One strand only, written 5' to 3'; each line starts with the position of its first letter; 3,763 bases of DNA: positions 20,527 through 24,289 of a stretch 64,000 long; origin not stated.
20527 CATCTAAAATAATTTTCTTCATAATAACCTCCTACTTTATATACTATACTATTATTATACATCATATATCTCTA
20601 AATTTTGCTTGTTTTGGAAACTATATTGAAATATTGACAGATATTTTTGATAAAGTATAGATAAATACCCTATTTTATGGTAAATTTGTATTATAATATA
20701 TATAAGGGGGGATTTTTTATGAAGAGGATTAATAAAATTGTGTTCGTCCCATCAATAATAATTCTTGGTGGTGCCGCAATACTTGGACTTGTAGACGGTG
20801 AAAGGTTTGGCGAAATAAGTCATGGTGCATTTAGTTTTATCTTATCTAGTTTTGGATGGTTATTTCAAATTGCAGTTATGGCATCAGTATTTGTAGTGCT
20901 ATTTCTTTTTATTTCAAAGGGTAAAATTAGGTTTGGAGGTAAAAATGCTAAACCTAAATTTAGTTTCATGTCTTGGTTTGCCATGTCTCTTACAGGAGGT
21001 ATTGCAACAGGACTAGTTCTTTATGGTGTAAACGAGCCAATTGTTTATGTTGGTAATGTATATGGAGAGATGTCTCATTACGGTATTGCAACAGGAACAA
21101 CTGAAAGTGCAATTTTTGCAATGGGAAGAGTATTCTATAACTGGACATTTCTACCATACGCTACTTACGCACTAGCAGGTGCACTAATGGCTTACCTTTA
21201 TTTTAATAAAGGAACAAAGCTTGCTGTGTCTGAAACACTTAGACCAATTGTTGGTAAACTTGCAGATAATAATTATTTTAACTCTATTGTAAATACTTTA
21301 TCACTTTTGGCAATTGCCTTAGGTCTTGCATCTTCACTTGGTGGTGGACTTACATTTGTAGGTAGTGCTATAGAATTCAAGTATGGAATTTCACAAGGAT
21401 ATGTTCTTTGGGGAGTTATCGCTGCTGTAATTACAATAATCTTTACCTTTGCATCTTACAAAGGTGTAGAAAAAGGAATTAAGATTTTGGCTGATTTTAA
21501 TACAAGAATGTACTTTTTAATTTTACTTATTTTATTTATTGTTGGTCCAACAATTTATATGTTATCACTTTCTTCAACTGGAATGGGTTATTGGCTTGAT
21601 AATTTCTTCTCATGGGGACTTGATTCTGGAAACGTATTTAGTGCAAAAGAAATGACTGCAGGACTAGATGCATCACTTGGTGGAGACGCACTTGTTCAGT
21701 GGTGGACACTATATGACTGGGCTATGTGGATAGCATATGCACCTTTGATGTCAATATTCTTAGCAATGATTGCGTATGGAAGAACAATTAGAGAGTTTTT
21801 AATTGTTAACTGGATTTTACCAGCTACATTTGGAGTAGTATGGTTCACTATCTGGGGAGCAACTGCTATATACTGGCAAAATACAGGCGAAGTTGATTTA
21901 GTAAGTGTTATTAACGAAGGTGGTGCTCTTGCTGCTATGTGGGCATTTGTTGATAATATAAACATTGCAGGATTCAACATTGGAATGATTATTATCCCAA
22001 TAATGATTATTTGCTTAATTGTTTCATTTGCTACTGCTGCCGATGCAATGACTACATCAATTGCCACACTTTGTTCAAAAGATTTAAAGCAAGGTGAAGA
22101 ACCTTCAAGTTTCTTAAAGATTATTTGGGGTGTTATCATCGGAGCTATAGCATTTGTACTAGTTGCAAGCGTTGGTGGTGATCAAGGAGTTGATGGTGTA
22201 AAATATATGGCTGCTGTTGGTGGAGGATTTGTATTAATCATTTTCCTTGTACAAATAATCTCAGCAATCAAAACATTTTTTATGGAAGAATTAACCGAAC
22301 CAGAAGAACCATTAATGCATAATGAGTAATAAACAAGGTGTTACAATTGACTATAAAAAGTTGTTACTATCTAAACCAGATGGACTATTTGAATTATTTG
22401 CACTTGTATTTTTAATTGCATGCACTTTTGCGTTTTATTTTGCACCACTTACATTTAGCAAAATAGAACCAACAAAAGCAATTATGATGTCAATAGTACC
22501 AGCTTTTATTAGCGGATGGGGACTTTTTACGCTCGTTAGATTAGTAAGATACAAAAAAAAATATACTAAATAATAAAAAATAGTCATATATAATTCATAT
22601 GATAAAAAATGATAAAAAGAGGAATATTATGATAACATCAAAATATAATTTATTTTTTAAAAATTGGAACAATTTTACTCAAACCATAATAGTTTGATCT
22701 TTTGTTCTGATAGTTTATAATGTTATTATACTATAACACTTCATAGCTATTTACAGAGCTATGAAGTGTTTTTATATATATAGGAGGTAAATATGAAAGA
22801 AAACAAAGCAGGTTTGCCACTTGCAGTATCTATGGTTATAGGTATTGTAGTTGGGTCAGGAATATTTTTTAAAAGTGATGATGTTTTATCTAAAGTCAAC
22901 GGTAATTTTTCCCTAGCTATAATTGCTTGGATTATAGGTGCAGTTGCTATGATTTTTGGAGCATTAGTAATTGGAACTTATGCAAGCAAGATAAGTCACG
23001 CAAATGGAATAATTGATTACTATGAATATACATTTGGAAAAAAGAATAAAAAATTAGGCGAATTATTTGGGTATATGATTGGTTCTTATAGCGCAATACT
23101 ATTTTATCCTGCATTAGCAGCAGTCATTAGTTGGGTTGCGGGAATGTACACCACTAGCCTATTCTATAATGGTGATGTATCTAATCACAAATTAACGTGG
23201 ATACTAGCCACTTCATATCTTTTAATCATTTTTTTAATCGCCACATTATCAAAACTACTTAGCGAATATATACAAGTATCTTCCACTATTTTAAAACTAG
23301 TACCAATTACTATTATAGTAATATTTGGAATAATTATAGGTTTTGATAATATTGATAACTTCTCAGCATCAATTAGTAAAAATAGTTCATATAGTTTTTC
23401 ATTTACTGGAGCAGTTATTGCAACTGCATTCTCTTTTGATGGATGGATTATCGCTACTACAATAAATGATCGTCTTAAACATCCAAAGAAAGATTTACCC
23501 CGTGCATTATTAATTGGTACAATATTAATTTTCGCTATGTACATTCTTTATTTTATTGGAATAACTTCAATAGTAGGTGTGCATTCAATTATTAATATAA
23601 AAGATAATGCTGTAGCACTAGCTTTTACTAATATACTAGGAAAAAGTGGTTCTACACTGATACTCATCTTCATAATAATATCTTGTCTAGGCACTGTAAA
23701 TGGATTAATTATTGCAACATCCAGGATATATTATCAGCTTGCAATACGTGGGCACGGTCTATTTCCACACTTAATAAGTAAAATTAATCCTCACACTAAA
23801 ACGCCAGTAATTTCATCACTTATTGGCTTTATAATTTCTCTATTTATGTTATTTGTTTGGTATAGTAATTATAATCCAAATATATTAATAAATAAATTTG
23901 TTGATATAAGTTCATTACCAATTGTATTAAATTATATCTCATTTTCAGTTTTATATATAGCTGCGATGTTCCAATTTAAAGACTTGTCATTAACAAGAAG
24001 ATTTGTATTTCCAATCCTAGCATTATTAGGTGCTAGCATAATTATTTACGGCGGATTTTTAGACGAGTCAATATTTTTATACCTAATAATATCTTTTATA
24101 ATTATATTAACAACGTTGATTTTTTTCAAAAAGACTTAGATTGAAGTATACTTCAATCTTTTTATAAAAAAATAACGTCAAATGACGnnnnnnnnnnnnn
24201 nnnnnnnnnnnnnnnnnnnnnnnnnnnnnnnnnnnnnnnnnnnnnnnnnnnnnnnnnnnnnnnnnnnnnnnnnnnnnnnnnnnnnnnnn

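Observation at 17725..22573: Tandem MIO-less HAL-fold lyase paralogues divergently paired with a BCCT transporter: candidate ergothioneine / histidine-betaine trimethylamine-lyase locus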

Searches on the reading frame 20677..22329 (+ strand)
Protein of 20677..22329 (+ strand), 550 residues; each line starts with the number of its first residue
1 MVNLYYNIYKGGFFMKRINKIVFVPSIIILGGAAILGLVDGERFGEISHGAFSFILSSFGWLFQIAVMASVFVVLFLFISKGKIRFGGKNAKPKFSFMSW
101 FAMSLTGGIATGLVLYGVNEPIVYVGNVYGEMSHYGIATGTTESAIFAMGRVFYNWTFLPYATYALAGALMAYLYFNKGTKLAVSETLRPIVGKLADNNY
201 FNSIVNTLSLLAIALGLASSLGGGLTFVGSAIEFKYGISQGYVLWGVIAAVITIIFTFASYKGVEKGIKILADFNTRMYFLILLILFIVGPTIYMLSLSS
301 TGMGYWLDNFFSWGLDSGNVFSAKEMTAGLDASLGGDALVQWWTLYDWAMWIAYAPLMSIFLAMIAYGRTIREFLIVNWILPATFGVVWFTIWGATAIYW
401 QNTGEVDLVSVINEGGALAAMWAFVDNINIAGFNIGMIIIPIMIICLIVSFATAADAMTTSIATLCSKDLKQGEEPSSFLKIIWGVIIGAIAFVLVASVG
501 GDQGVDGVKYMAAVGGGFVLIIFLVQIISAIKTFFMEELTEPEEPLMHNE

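Call 3: search_protein_families(library=pfam, proteins=[window:20677-22329:+], max_evalue=0.01)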
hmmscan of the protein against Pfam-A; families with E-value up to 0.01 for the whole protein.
window:20677-22329:+ (550 aa): 1 family
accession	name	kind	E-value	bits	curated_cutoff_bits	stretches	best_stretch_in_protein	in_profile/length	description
PF02028.23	BCCT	-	1.7e-104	350.4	27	1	22-533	1-481/485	BCCT, betaine/carnitine/choline family transporter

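Call 4: search_protein_families(library=ncbifam, proteins=[window:20677-22329:+], max_evalue=0.01)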
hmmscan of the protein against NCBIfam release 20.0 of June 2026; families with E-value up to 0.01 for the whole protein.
window:20677-22329:+ (550 aa): 5 families
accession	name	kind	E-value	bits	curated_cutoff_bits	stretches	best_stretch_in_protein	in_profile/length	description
NF047988.1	betaine_BCCT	equivalog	1.2e-85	287.8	650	1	22-532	2-482/483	glycine betaine uptake BCCT transporter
TIGR00842.1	bcct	subfamily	5.8e-77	259.4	407.55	1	60-534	1-449/452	BCCT family transporter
NF002887.1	PRK03356.1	equivalog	1.6e-55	188.7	541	1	17-533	8-495/497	L-carnitine/gamma-butyrobetaine antiporter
NF007399.1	PRK09928.1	subfamily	6.4e-52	176.5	695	1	16-526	9-491/675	choline BCCT transporter BetT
NF007412.0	PRK09950.1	equivalog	1.4e-42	146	647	1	26-532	17-494/536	BCCT family transporter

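Call 62: find_homologous_proteins(query=window:20719-22329:+, max_evalue=1e-30)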
Query window:20719-22329:+ (536 aa): 373 proteins with E <= 1e-30 among 8000 candidates; the best 120 are listed.
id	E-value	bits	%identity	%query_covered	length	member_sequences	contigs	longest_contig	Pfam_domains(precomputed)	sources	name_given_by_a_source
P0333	0.0e+0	1162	100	100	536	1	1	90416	PF02028.25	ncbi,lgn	ncbi:MAG: BCCT family transporter [Bacilli bacterium]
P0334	1.7e-287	973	81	100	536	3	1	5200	PF02028.25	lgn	-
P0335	1.7e-231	788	67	100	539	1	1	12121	PF02028.25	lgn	-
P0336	9.8e-201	686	61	97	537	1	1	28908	PF02028.25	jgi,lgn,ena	-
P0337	2.5e-185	636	57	98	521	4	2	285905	PF02028.25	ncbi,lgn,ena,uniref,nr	ncbi:BCCT family transporter [uncultured Clostridium sp.]|uniref:BCCT family transporter n=1 Tax=unc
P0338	4.1e-184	632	55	98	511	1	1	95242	PF02028.25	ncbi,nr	ncbi:BCCT family transporter [Lutibacter sp. B2]|nr:BCCT family transporter [Lutibacter sp. B2]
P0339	2.0e-183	629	56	98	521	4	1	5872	PF02028.25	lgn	-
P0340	4.6e-183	628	54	99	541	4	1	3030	PF02028.25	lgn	-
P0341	8.0e-183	627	55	99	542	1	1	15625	PF02028.25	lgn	-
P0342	5.3e-182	625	55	99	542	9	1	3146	PF02028.25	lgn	-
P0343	2.5e-181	622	55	99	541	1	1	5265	PF02028.25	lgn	-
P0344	7.8e-181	621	53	98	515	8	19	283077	PF02028.25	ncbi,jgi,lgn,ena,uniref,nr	ncbi:Glycine betaine transporter OpuD [Clostridium liquoris]|jgi:choline-glycine betaine transporter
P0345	3.6e-180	618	55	98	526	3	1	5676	PF02028.25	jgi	jgi:glycine betaine transporter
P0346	1.4e-179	617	54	98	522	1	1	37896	PF02028.25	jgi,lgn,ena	-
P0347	4.2e-179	615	55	98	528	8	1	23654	PF02028.25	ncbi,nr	ncbi:MAG: BCCT family transporter [Synergistaceae bacterium]|nr:BCCT family transporter [Synergistac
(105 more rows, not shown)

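Call 63: find_encoding_contigs(protein=P0334, flank=10000, max_places=4)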
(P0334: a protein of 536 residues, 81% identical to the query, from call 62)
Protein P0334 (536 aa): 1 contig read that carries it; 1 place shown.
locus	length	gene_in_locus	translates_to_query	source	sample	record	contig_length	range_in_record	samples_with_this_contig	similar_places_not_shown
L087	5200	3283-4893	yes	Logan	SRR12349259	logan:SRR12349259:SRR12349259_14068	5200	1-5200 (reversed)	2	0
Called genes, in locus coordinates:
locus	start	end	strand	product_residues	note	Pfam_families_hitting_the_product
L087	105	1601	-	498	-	PF00221:Lyase_aromatic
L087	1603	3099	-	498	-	PF00221:Lyase_aromatic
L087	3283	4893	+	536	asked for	PF02028:BCCT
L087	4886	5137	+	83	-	-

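Call 64: find_encoding_contigs(protein=P0335, flank=10000, max_places=3)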
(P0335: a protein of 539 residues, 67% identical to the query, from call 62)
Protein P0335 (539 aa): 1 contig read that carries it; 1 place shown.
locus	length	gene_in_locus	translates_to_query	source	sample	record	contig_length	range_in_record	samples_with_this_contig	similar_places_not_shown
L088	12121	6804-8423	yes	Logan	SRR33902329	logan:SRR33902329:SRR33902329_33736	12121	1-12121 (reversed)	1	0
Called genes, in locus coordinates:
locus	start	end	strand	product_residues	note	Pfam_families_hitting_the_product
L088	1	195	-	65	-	?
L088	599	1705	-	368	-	PF00221:Lyase_aromatic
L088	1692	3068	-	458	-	PF00221:Lyase_aromatic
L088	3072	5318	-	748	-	PF01315:Ald_Xan_dh_C, PF02738:MoCoBD_1, PF20256:MoCoBD_2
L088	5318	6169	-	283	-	PF00941:FAD_binding_5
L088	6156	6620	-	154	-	PF00111:Fer2 (weak), PF13085:Fer2_3 (faint), PF01799:Fer2_2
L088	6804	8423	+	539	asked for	PF02028:BCCT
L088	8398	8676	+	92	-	-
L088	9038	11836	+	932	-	PF03704:BTAD, PF13191:AAA_16 (weak)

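Call 65: find_encoding_contigs(protein=P0336, flank=10000, max_places=3)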
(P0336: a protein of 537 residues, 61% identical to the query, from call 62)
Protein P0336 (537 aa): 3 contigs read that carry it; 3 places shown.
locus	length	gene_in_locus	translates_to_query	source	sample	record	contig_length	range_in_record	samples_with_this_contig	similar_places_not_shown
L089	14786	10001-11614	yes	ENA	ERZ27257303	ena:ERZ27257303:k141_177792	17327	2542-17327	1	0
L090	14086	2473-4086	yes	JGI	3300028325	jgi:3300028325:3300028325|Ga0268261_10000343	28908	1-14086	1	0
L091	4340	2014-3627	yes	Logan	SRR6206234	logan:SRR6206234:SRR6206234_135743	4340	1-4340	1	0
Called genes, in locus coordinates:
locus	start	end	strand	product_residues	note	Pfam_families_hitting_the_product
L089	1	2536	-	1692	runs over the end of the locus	?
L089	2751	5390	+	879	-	PF00690:Cation_ATPase_N, PF00122:E1-E2_ATPase, PF00702:Hydrolase, PF13246:Cation_ATPase, PF00689:Cation_ATPase_C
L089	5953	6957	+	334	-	PF03590:AsnA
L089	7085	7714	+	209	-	PF04402:SIMPL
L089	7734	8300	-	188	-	PF00881:Nitroreductase (weak)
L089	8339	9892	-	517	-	PF00221:Lyase_aromatic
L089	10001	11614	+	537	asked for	PF02028:BCCT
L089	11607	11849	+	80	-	-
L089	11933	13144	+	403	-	PF00994:MoCF_biosynth, PF18146:CinA_KH (weak), PF02464:CinA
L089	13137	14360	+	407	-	PF03486:HI0933_like, PF07992:Pyr_redox_2 (faint), PF13738:Pyr_redox_3 (faint), PF22780:HI0933_like_1st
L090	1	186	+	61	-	?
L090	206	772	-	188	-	PF00881:Nitroreductase (weak)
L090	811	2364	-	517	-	PF00221:Lyase_aromatic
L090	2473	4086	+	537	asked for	PF02028:BCCT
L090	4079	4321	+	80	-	-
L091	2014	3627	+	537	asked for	PF02028:BCCT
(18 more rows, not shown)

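Call 81: search_solved_structures(query=L089:8339-9892:-, max_evalue=1e-10, show_alignments=1)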
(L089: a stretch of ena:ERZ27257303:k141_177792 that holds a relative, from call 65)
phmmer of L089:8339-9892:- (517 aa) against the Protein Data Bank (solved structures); distinct sequences matched with E-value up to 1e-10: 39.
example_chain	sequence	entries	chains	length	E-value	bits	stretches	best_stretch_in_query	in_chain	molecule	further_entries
7tqr_A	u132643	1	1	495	3.8e-86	293.2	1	22-506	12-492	Probable histidine ammonia-lyase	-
6v6h_A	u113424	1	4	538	4.9e-77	263.2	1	33-513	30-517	Histidine ammonia-lyase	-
1b8f_A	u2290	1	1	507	2.5e-76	260.8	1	36-498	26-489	Histidine ammonia-lyase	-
1eb4_A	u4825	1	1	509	4.4e-76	260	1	36-498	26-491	HISTIDINE AMMONIA-LYASE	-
1gk2_A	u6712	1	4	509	6.1e-76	259.5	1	36-498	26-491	HISTIDINE AMMONIA-LYASE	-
1gkj_A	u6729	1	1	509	8.4e-76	259.1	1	36-498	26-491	HISTIDINE AMMONIA-LYASE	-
1gk3_A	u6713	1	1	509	8.6e-76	259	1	36-498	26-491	HISTIDINE AMMONIA-LYASE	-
1gkm_B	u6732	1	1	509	1.2e-75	258.6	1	36-498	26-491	Histidine ammonia-lyase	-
3unv_A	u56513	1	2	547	7.8e-61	209.7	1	28-495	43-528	AdmH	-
3kdy_A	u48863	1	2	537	4e-60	207.4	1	27-513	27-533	Histidine ammonia-lyase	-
2qve_A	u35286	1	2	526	7.2e-60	206.5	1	27-513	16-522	Tyrosine Aminomutase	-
2rjr_A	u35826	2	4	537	7.6e-60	206.5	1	27-513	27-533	Tyrosine aminomutase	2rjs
2ohy_A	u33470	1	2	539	7.7e-60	206.4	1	27-513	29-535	Tyrosine aminomutase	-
3kdz_A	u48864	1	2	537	2.7e-59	204.6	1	27-513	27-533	Histidine ammonia-lyase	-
2o6y_A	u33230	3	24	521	3.3e-52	181.3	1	17-496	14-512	Putative histidine ammonia-lyase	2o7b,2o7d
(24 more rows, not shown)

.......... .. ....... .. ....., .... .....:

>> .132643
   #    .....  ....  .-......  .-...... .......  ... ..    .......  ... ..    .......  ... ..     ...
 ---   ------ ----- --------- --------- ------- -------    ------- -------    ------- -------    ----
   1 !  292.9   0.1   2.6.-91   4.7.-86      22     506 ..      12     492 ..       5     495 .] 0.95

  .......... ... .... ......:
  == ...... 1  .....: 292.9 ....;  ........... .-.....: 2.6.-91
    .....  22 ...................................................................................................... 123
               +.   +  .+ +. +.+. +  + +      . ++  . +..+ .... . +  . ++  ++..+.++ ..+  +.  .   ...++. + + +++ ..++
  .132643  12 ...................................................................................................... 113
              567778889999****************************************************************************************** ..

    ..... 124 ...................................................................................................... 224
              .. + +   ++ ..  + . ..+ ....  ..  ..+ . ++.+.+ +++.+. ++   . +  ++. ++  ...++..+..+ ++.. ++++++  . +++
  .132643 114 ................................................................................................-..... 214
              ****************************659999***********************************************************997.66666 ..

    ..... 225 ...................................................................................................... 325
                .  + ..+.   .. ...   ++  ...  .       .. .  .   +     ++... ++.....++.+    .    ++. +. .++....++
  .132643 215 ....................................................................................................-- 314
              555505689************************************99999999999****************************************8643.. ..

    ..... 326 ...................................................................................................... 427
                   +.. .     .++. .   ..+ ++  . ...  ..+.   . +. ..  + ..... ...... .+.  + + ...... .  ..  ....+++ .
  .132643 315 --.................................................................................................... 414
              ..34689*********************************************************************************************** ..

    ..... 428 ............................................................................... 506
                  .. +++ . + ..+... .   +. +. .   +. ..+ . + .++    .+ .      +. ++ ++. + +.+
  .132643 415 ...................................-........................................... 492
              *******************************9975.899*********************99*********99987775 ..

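Call 83: find_encoding_contigs(protein=P0337, flank=5000, max_places=2)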
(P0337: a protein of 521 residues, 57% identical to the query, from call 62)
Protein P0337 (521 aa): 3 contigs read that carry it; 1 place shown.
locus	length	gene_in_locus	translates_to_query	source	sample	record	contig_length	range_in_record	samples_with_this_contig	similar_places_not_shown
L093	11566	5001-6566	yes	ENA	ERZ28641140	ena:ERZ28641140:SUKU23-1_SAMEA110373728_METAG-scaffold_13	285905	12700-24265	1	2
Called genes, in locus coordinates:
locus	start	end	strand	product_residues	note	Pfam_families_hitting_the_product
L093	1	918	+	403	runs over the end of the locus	PF01636:APH (weak)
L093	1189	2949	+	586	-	PF22527:DEXQc_Suv3, PF00271:Helicase_C, PF12513:SUV3_C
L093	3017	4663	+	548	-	PF00158:Sigma54_activat, PF14532:Sigma54_activ_2, PF20030:bpMoxR (faint), PF07724:AAA_2 (weak), PF07728:AAA_5, PF25601:AAA_lid_14, PF02954:HTH_8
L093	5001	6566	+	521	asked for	PF02028:BCCT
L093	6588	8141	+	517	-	PF00221:Lyase_aromatic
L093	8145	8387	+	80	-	-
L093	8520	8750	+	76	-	PF13031:DUF3892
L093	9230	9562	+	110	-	-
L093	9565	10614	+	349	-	PF01992:vATP-synt_AC39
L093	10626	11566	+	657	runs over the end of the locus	PF01496:V_ATPase_I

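Call 84: find_encoding_contigs(protein=P0344, flank=5000, max_places=2)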
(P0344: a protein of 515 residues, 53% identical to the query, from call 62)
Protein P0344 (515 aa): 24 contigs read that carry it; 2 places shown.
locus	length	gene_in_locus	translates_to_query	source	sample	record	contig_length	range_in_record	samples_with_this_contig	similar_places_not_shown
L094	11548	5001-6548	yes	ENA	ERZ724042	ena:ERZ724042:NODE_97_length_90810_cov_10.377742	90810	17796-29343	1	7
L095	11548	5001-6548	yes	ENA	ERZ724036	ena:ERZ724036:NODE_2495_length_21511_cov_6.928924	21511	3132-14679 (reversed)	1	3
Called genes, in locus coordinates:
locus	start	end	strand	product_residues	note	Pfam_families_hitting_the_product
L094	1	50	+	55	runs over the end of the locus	PF13451:zf_Tbcl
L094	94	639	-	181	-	-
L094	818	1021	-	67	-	PF00313:CSD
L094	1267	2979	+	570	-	PF03063:Prismane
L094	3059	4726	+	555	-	PF00158:Sigma54_activat, PF14532:Sigma54_activ_2, PF07724:AAA_2 (faint), PF07728:AAA_5, PF25601:AAA_lid_14, PF02954:HTH_8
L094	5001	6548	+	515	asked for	PF02028:BCCT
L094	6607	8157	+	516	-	PF00221:Lyase_aromatic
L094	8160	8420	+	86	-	-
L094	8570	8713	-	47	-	-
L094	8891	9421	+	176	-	PF00300:His_Phos_1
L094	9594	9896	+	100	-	-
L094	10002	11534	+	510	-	PF04607:RelA_SpoT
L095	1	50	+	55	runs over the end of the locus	PF13451:zf_Tbcl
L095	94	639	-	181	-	-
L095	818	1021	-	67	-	PF00313:CSD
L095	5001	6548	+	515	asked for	PF02028:BCCT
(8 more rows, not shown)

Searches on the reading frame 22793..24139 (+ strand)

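Call 3: search_protein_families(library=pfam, proteins=[window:22793-24139:+], max_evalue=0.01)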
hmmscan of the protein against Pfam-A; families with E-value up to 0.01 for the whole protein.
window:22793-24139:+ (448 aa): 2 families
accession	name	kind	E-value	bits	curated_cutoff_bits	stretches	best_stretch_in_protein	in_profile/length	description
PF13520.12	AA_permease_2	-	4.2e-41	141.7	27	1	11-420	6-400/427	Amino acid permease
PF00324.27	AA_permease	-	4.7e-22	78.8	24.6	1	12-420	3-417/470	Amino acid permease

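Call 4: search_protein_families(library=ncbifam, proteins=[window:22793-24139:+], max_evalue=0.01)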
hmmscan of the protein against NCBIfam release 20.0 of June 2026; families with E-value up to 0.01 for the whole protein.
window:22793-24139:+ (448 aa): 10 families
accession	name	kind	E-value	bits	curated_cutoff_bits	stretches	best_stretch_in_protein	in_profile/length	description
TIGR00911.1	2A0308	subfamily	3e-34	118.4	701.8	1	6-442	48-467/505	L-type amino acid transporter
TIGR00905.1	2A0302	subfamily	4e-27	95.1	409.05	1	3-447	6-434/473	basic amino acid/polyamine antiporter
TIGR00909.1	2A0306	subfamily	1e-23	84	556.8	1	11-423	10-403/429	amino acid transporter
NF053761.1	BrChAATpBcaP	equivalog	3.9e-18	65.7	690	1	14-440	32-442/460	branched-chain amino acid transporter BcaP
TIGR03810.1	arg_ornith_anti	equivalog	3e-17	62.5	591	1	10-447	7-429/468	arginine-ornithine antiporter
NF008245.0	PRK11021.1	equivalog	2e-14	53.4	284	1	12-366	14-345/419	L-methionine/branched-chain amino acid transporter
NF053774.1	TmaoPremMsil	equivalog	9.3e-10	37.8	690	1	103-391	113-402/520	trimethylamine N-oxide permease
TIGR00907.1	2A0304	subfamily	1.1e-08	34.5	598.3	1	39-355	46-373/482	amino acid permease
NF053662.1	Glu_GABA_anti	equivalog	1.3e-08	34.3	640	1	43-412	32-394/468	glutamate/gamma-aminobutyrate antiporter GadC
TIGR03428.1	ureacarb_perm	hypoth_equivalog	2e-05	23.7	740.45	1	141-389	150-394/475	permease, urea carboxylase system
